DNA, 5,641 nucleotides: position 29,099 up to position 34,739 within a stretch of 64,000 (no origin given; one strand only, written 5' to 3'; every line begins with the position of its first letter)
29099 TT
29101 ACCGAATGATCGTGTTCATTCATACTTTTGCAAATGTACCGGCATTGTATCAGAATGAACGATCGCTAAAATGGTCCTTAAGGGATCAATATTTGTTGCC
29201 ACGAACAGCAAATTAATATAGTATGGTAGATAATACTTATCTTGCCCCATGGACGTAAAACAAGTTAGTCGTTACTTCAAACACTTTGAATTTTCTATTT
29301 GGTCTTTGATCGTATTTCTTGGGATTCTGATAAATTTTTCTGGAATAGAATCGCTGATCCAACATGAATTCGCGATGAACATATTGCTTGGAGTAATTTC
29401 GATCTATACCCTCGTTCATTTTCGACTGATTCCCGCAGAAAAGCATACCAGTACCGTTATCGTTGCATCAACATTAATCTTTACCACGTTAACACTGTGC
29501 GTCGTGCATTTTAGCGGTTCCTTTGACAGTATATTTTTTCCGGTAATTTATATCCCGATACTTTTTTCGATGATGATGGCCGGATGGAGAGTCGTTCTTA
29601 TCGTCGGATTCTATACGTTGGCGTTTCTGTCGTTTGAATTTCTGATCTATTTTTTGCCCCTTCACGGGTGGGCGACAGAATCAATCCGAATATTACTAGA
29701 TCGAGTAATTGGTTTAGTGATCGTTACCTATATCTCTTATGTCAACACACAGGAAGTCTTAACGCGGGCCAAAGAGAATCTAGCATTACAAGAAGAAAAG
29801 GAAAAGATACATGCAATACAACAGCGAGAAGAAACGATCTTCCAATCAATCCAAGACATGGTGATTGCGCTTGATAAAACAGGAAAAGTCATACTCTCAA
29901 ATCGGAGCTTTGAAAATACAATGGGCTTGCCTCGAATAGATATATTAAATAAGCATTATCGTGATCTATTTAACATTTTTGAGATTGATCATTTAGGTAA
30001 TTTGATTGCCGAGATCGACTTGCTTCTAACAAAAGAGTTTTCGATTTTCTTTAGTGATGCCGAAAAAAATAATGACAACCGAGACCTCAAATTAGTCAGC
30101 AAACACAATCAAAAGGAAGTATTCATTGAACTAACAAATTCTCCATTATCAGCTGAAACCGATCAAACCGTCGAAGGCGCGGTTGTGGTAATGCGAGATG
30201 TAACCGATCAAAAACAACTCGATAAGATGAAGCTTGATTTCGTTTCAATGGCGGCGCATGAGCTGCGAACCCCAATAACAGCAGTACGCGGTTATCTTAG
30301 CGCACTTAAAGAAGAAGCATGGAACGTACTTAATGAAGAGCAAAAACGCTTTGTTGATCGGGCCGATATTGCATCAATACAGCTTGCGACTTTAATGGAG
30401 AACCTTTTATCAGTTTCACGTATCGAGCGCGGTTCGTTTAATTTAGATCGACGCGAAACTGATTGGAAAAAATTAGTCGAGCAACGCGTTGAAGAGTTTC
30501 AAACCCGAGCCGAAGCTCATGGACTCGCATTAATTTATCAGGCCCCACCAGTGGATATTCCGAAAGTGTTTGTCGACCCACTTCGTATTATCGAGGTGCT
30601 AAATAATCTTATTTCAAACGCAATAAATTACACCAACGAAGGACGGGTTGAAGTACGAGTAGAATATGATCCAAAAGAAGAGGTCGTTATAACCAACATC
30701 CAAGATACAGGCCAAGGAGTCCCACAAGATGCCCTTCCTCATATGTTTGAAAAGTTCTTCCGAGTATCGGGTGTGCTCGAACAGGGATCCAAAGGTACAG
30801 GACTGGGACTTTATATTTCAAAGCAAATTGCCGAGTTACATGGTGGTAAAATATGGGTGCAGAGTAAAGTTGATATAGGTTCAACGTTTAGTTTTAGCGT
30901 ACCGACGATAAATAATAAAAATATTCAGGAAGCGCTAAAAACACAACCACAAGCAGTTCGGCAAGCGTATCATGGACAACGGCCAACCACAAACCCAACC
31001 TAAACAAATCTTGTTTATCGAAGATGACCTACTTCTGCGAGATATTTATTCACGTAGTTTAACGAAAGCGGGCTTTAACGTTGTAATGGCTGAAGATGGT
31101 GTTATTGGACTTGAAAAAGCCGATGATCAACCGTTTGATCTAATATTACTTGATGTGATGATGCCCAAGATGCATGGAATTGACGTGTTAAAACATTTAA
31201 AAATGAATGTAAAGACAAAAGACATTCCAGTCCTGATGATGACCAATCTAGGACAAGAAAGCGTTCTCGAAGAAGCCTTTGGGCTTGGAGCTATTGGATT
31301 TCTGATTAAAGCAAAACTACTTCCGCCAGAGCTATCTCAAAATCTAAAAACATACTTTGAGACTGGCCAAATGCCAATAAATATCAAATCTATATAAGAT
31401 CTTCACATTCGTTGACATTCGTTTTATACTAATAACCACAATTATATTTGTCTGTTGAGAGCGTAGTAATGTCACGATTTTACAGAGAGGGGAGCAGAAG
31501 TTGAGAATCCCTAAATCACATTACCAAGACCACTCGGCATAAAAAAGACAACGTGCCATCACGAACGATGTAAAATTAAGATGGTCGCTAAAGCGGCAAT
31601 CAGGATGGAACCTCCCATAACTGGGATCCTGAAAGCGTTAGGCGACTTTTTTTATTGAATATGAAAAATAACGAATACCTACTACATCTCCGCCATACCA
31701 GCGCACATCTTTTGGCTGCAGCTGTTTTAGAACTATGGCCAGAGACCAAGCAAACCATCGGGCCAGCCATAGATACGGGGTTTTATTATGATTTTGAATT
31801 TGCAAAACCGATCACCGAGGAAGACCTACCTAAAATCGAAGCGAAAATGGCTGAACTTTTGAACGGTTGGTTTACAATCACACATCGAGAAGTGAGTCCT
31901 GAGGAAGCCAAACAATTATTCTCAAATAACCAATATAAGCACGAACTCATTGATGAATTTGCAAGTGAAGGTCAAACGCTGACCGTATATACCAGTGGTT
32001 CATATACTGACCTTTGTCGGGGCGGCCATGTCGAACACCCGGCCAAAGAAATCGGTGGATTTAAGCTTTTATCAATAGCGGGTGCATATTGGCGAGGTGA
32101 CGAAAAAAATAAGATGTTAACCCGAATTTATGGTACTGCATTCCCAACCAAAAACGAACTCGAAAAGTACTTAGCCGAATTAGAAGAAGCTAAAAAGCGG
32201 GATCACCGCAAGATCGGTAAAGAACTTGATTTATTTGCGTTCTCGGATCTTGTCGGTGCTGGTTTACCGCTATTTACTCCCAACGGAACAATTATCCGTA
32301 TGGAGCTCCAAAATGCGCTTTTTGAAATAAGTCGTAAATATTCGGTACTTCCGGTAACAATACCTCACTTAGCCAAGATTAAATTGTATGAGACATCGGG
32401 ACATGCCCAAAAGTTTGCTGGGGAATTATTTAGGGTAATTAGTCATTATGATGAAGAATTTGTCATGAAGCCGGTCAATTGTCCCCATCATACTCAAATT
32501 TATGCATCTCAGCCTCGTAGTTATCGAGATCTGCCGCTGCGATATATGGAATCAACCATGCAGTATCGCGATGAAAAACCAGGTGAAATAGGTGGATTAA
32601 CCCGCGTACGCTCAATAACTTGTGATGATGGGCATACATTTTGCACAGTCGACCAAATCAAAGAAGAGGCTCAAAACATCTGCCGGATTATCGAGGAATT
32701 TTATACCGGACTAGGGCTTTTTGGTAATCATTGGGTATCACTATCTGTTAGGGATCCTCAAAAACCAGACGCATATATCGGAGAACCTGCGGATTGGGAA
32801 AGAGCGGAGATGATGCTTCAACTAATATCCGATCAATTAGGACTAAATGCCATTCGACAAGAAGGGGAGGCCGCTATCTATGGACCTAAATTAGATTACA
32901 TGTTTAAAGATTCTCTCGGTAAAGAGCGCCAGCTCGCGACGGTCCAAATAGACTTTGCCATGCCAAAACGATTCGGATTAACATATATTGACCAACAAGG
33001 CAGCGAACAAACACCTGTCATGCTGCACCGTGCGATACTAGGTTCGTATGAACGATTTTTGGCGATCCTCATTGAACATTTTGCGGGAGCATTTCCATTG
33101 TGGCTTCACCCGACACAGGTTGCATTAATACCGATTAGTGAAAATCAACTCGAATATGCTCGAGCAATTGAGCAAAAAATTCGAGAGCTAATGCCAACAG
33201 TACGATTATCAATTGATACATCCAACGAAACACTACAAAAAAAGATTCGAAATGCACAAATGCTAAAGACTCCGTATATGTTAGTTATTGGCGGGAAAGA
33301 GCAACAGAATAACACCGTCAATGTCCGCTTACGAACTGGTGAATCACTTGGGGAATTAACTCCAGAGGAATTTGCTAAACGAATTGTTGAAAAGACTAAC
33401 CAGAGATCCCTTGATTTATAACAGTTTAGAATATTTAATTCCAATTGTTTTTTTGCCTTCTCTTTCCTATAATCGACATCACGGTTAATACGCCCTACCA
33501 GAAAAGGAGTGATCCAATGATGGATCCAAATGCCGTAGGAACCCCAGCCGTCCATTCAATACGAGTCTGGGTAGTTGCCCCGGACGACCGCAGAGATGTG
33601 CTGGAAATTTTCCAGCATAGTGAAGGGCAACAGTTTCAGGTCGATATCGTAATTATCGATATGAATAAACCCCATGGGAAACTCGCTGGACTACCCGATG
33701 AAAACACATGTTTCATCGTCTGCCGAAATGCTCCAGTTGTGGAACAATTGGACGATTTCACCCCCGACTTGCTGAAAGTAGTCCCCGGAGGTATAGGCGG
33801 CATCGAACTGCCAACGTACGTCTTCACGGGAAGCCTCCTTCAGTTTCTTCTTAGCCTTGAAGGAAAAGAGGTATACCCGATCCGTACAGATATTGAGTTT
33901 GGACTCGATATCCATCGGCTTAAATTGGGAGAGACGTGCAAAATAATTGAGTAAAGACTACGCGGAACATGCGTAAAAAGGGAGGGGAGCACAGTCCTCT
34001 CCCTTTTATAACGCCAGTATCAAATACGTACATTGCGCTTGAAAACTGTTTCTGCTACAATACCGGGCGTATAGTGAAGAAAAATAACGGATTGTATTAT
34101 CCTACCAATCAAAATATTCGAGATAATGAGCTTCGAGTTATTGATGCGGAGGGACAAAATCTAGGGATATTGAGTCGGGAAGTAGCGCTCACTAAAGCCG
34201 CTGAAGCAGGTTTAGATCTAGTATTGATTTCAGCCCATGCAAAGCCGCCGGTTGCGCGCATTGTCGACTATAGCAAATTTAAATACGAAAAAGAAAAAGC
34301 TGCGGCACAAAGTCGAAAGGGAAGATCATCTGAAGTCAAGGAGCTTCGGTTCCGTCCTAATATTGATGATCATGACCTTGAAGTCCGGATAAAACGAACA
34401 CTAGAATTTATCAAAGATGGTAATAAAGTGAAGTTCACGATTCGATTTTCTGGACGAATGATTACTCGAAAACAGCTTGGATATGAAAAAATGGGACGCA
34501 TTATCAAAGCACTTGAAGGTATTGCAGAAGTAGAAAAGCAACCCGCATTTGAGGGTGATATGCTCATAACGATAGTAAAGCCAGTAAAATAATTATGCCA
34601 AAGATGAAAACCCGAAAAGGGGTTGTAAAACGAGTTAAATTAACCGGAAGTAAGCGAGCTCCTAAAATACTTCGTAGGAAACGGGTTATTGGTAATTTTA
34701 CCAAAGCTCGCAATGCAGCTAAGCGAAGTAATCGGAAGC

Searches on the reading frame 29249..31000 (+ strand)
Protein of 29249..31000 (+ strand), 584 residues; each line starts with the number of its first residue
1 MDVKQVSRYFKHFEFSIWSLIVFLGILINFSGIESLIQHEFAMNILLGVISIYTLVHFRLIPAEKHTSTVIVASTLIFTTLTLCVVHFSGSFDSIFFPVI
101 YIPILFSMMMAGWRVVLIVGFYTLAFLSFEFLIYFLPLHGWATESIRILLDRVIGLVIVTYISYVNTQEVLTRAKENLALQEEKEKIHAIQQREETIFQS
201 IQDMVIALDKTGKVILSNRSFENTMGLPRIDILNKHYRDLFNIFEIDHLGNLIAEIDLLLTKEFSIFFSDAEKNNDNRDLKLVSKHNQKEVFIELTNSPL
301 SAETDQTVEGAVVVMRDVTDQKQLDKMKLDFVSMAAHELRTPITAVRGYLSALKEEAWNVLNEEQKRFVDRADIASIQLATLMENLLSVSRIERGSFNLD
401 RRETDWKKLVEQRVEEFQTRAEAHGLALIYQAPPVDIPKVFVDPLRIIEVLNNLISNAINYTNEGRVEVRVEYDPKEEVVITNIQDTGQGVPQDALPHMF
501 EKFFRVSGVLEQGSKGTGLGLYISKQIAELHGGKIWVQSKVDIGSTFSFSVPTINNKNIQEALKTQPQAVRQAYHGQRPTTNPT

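Call 12: search_protein_families(library=pfam, proteins=[window:29249-31000:+], max_evalue=0.01)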
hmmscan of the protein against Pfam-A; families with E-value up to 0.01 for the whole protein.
window:29249-31000:+ (584 aa): 6 families
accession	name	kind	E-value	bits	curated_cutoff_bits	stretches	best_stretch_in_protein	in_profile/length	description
PF02518.31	HATPase_c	-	1.2e-28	100.2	26.4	1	443-553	2-109/111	Histidine kinase-, DNA gyrase B-, and HSP90-like ATPase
PF00512.31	HisKA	-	1e-16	61.2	26.9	1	328-395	2-66/66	His Kinase A (phospho-acceptor) domain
PF13426.13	PAS_9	-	3.4e-09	37.3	27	1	204-320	3-103/103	PAS domain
PF00989.32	PAS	-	4.8e-08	33.4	22.6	1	195-318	4-113/113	PAS fold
PF08448.16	PAS_4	-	6.3e-08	33.3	23.1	1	198-322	1-109/110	PAS fold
PF13581.12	HATPase_c_2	-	3.6e-05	24.2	27.4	1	449-529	38-110/127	Histidine kinase-like ATPase domain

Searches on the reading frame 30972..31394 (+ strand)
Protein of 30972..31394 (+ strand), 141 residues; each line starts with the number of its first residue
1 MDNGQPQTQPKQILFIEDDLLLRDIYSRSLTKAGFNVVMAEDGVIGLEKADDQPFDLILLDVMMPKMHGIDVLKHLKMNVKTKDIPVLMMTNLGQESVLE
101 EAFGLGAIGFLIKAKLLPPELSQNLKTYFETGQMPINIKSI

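Call 12: search_protein_families(library=pfam, proteins=[window:30972-31394:+], max_evalue=0.01)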
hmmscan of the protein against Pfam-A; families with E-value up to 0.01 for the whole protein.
window:30972-31394:+ (141 aa): 1 family
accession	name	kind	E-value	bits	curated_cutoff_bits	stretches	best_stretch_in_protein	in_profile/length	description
PF00072.30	Response_reg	-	1.2e-22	80.6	30.2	1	13-114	1-100/111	Response regulator receiver domain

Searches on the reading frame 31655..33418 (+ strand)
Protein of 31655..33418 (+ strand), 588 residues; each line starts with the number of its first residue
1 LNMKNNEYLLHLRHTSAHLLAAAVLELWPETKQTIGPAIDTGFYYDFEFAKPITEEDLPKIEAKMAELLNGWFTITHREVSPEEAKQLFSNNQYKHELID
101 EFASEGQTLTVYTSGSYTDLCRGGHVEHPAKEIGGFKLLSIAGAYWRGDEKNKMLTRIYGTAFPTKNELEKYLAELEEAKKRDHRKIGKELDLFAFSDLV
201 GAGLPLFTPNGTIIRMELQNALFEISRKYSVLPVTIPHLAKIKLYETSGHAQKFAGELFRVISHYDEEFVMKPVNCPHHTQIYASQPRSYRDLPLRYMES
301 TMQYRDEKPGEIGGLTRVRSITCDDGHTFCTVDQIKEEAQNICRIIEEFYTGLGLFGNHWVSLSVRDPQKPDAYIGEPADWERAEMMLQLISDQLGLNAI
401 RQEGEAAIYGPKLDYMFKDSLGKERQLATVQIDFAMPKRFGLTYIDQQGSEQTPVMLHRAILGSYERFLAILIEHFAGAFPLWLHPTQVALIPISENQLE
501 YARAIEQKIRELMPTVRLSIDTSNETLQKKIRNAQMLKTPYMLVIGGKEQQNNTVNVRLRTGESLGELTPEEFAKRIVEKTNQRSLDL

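Call 13: search_protein_families(library=pfam, proteins=[window:31655-33418:+], max_evalue=0.01)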
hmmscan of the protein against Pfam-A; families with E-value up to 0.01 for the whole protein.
window:31655-33418:+ (588 aa): 3 families
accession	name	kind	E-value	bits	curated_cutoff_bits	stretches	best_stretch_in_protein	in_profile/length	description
PF00587.30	tRNA-synt_2b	-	7e-40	137.4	29.3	1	259-476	1-179/179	tRNA synthetase class II core domain (G, H, P, S and T)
PF03129.25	HGTP_anticodon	-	1.3e-18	67.4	21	1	488-579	1-93/94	Anticodon binding domain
PF07973.19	tRNA_SAD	-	6.4e-11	42.5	24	1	109-159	1-44/44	Threonyl and Alanyl tRNA synthetase second additional domain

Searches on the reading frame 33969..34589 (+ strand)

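Call 13: search_protein_families(library=pfam, proteins=[window:33969-34589:+], max_evalue=0.01)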
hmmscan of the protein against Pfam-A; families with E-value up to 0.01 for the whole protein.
window:33969-34589:+ (207 aa): 2 families
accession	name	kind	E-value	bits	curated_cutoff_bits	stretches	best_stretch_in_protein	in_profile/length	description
PF00707.27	IF3_C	-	2.1e-28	98.5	34.8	1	122-205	2-85/86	Translation initiation factor IF-3, C-terminal domain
PF05198.21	IF3_N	-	2e-26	92.4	26.9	1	46-113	1-68/70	Translation initiation factor IF-3, N-terminal domain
